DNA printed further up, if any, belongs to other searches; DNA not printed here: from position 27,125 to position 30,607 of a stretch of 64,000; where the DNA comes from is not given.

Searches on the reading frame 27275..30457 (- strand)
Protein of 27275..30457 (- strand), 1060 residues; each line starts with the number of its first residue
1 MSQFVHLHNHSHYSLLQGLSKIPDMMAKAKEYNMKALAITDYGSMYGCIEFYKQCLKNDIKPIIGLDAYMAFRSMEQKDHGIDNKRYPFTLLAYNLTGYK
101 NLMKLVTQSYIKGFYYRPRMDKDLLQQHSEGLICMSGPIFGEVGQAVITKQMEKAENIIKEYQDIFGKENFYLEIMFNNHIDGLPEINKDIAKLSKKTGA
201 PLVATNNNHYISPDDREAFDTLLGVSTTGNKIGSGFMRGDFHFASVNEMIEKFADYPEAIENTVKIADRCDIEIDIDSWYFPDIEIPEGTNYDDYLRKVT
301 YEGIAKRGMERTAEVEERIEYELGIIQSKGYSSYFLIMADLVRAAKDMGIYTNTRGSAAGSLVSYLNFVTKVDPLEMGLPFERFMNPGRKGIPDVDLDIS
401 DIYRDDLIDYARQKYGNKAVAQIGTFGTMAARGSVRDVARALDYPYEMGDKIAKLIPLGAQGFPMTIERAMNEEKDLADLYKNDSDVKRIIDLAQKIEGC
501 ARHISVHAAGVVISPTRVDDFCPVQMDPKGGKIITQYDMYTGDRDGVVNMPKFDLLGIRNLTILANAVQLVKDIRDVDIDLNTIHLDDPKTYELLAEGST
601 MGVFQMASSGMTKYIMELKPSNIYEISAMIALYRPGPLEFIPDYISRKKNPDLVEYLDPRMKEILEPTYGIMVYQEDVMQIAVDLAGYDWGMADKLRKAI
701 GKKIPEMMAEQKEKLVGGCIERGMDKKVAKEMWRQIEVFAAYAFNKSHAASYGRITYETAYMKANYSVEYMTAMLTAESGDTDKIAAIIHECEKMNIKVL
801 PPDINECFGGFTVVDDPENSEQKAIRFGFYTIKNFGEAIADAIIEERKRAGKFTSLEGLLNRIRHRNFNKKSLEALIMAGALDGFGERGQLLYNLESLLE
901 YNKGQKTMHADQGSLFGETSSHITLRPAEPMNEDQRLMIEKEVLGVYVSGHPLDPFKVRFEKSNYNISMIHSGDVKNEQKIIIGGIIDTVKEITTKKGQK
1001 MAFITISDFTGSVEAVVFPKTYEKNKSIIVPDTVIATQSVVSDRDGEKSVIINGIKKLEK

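Call 67: search_protein_families(library=pfam, proteins=[window:27275-30457:-], max_evalue=0.00001)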
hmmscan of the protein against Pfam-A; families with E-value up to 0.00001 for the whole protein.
window:27275-30457:- (1060 aa): 5 families
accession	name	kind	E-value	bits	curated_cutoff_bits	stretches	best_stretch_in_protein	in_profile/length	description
PF07733.18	DNA_pol3_alpha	-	9.9e-87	291.3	23.9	1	294-557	1-260/260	Bacterial DNA polymerase III alpha NTPase domain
PF17657.6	DNA_pol3_finger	-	4.3e-58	195.7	22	1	560-722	1-165/166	Bacterial DNA polymerase III alpha subunit finger domain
PF02811.25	PHP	-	1.3e-55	188.6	26.4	1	6-176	1-162/164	PHP domain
PF14579.12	HHH_6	-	2.4e-25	89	25.6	1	796-888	1-87/90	Helix-hairpin-helix motif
PF01336.31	tRNA_anti-codon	-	7.5e-10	39.1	27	1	983-1058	3-75/75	OB-fold nucleic acid binding domain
